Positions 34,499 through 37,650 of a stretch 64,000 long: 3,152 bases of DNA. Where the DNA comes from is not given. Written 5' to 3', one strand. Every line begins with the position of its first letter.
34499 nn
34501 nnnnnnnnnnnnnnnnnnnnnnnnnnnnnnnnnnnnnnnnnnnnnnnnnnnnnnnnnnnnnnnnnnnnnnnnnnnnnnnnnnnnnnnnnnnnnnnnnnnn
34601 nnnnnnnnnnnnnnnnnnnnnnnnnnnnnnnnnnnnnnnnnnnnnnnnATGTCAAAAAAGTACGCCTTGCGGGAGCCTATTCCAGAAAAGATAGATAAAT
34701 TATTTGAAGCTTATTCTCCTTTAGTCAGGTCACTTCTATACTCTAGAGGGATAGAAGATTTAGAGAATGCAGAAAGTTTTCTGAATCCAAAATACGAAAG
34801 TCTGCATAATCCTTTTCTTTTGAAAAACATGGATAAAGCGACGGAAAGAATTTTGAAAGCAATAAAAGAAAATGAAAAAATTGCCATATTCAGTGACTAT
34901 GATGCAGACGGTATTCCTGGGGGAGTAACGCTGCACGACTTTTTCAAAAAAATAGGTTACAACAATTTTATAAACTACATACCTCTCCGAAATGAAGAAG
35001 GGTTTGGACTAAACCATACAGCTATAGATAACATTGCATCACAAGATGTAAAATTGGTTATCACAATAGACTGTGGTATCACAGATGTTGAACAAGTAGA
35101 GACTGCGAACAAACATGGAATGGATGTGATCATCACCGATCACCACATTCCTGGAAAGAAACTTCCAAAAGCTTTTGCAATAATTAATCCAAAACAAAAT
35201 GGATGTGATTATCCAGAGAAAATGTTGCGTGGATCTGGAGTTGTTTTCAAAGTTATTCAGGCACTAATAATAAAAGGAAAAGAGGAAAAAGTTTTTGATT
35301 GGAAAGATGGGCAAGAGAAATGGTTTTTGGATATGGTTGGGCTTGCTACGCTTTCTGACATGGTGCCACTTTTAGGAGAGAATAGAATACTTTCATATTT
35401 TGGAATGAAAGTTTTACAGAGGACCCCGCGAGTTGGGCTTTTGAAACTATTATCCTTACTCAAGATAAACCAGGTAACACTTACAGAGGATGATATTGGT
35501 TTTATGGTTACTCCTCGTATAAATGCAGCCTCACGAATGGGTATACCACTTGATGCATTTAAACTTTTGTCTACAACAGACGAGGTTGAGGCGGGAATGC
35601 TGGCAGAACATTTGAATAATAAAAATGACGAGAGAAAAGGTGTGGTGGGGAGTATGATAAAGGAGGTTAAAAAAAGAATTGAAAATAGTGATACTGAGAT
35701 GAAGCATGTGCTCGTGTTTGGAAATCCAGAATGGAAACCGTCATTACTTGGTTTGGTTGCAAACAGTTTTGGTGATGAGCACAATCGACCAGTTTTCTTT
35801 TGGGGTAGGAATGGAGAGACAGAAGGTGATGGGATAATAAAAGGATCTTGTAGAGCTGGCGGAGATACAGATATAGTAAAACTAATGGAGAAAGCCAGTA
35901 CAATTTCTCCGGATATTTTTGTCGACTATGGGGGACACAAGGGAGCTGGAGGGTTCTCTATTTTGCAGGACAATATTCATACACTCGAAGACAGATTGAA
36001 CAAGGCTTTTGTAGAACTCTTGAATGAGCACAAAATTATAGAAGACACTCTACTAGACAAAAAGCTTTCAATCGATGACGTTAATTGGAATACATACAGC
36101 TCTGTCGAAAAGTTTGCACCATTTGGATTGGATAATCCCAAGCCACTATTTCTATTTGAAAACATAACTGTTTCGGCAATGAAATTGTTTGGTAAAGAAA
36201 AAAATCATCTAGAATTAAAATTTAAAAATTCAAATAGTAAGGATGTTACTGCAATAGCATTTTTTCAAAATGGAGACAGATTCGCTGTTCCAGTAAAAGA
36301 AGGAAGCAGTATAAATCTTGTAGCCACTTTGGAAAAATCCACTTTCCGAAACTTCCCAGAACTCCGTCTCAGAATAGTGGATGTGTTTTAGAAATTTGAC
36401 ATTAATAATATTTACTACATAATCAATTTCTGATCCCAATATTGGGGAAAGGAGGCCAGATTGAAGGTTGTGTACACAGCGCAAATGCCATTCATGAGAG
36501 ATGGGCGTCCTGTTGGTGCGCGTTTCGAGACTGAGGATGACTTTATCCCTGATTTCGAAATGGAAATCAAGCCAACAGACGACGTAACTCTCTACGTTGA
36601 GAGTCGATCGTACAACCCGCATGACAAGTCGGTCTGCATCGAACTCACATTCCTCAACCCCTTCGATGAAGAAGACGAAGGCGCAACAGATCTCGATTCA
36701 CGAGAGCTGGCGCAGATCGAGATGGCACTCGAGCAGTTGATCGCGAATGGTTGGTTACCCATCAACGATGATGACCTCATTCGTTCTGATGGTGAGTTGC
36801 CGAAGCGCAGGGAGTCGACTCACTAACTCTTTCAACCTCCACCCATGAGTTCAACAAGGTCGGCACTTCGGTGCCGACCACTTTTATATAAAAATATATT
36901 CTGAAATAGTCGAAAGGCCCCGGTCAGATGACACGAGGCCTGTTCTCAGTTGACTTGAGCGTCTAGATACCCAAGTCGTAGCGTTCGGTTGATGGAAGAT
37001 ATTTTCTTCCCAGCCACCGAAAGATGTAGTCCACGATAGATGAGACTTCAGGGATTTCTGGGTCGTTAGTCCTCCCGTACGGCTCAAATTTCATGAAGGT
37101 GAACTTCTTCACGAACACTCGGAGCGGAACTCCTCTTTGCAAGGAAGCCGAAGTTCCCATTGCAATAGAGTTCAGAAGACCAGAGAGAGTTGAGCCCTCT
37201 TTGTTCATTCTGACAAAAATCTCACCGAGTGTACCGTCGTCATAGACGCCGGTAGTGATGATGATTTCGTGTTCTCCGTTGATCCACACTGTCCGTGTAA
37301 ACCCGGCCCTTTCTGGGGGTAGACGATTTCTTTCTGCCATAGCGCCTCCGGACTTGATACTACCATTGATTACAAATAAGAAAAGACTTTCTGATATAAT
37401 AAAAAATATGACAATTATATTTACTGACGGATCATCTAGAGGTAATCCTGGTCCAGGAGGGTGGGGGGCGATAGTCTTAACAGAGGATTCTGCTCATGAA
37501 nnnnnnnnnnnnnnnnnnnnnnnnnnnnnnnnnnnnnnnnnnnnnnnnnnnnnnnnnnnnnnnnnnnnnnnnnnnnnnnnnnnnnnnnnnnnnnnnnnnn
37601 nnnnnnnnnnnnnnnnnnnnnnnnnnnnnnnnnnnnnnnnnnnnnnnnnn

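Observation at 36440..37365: Cassette C pairs a highly acidic protein with an orphan class II ribonucleotide-reductase C-terminal fragment that has its own SD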

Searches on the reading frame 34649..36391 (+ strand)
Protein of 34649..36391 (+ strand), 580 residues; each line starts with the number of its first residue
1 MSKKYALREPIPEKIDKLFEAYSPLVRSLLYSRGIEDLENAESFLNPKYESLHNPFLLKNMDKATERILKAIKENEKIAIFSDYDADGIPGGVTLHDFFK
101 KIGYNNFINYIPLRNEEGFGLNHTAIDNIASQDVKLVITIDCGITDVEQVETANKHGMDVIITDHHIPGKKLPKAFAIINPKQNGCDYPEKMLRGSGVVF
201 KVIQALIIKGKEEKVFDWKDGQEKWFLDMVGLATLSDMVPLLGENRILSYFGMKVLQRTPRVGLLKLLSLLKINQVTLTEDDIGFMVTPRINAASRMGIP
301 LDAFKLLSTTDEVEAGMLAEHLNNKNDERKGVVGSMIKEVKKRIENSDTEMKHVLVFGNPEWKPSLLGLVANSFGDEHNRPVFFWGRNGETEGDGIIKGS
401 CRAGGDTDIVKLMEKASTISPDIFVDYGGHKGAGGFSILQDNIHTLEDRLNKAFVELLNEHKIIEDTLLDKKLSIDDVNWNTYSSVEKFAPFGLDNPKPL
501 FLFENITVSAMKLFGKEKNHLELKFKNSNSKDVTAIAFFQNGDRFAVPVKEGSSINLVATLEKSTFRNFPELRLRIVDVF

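Call 4: search_protein_families(library=pfam, proteins=[window:34649-36391:+], max_evalue=1)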
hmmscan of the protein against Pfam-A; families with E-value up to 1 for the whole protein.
window:34649-36391:+ (580 aa): 4 families
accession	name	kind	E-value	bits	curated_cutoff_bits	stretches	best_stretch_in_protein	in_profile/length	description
PF17768.7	RecJ_OB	-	4e-23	82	27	1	470-578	2-107/107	RecJ OB domain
PF01368.27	DHH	-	1.3e-21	77.6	28.1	1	77-209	1-105/125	DHH family, N-terminal domain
PF02272.25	DHHA1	-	2.3e-08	34.8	25.9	1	354-454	4-100/102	DHHA1 domain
PF23947.1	DUF7281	-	0.22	11.5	27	1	63-94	81-112/183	Domain of unknown function (DUF7281)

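Call 30: find_related_loci(query=window:34649-36391:+, collection=genome_contigs, flank=4000)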
Query window:34649-36391:+ (580 aa) in genome_contigs; peptide patterns used: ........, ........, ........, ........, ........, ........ (x = any residue, [..] = any of these).
106 stretches matched a pattern; 31 encode a relative of the query (tblastn E <= 1e-3); 29 distinct loci.
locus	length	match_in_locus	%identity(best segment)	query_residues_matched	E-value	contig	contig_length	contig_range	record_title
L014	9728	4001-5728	92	1-580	0e+0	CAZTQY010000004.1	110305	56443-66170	MAG TPA_asm: uncultured Candidatus Saccharibacteria bacterium isolate SRP285395_co2_142 genome assembly, contig: NODE_19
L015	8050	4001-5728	92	1-580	0e+0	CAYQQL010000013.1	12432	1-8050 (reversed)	MAG TPA_asm: uncultured Candidatus Saccharibacteria bacterium isolate SRP286056_co3_38 genome assembly, contig: NODE_569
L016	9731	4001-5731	80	1-580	0e+0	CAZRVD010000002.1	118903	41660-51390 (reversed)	MAG TPA_asm: uncultured Candidatus Saccharibacteria bacterium isolate SRP178908_co1_5 genome assembly, contig: NODE_59_l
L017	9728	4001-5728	92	1-580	0e+0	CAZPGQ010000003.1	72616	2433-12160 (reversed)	MAG TPA_asm: uncultured Candidatus Saccharibacteria bacterium isolate SRP219642_co7_231 genome assembly, contig: NODE_44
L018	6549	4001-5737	81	3-580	0e+0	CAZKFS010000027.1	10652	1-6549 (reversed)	MAG TPA_asm: uncultured Candidatus Saccharibacteria bacterium isolate binchicken_co264_1 genome assembly, contig: NODE_2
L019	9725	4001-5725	78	3-580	0e+0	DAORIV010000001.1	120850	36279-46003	MAG TPA_asm: Parcubacteria group bacterium isolate AMR_MDS_5568 NODE_21_length_120850_cov_12.747912, whole genome shotgu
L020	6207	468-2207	79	1-579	0e+0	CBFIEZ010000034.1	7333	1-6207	MAG: Minisyncoccia bacterium isolate Co_bin_508_permissive genome assembly, contig: Co_bin_508_permissive_c34, whole gen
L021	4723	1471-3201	78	3-580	0e+0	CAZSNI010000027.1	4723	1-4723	MAG TPA_asm: uncultured Candidatus Saccharibacteria bacterium isolate SRP286056_co1_435 genome assembly, contig: NODE_27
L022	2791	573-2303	75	1-580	0e+0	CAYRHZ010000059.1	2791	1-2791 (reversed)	MAG TPA_asm: uncultured Candidatus Saccharibacteria bacterium isolate SRP286056_co1_489 genome assembly, contig: NODE_62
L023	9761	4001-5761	75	3-580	0e+0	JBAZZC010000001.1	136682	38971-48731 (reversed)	MAG: Candidatus Paceibacterota bacterium isolate SO_2017_GW1_97 NODE_913_length_136682_cov_1.558156_OW334_2017, whole ge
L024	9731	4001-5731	73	3-580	0e+0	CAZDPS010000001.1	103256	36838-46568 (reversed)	MAG TPA_asm: uncultured Candidatus Saccharibacteria bacterium isolate SRP300315_co1_23 genome assembly, contig: NODE_98_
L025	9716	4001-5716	75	3-575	0e+0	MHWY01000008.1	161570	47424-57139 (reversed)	MAG: Candidatus Zambryskibacteria bacterium RIFOXYD1_FULL_40_13 rifoxyd1_full_scaffold_56, whole genome shotgun sequence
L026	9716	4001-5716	72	4-580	0e+0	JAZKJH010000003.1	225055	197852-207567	MAG: Patescibacteria group bacterium isolate ADI_DC_SW_02_SPN_11032020-bin097_1 DCSW02SPN_B097_1_000000000003, whole gen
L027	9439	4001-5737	76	3-580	0e+0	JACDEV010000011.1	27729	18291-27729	MAG: Patescibacteria group bacterium isolate MGR_bin369 SD2903_NODE_190_length_27729_cov_1.455547, whole genome shotgun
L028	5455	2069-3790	74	1-578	0e+0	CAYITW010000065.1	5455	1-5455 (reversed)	MAG TPA_asm: uncultured Candidatus Saccharibacteria bacterium isolate ERP119705_co5_455 genome assembly, contig: NODE_20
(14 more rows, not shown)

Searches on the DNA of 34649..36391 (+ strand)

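Call 78: search_rna_families(source=L040, start=5700, end=6120, threshold=evalue, max_evalue=1)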
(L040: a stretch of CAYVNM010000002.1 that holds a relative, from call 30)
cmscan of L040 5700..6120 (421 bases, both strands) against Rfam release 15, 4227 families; matches with E-value up to 1: 1.
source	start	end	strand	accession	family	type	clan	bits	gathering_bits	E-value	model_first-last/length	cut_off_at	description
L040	6032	6064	+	RF02398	sau-6072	Gene; sRNA;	-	16.7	50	0.91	1-53/53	no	Staphylococcus sRNA sau-6072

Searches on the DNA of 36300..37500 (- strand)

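Call 39: search_rna_families(sources=[L001, L033, L040, L027, L019, L024], threshold=gathering)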
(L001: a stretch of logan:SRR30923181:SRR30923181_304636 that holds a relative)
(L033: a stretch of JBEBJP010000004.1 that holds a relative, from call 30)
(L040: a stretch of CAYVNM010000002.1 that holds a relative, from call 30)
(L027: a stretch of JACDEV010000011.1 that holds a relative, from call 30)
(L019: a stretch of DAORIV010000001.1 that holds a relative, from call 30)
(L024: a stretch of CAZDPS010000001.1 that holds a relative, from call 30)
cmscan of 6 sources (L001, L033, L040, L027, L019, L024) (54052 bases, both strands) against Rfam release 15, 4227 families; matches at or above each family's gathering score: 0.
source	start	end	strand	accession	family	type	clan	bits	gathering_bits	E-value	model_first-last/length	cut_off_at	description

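Call 79: search_rna_families(source=window, start=36300, end=37500, threshold=evalue, max_evalue=1)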
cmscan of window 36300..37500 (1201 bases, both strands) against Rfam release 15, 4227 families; matches with E-value up to 1: 1.
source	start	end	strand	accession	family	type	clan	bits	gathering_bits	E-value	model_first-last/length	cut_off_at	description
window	36877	36946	+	RF02270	nse_sRNA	Gene;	-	23.3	75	0.22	1-73/73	no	Neisseria sigma-E sRNA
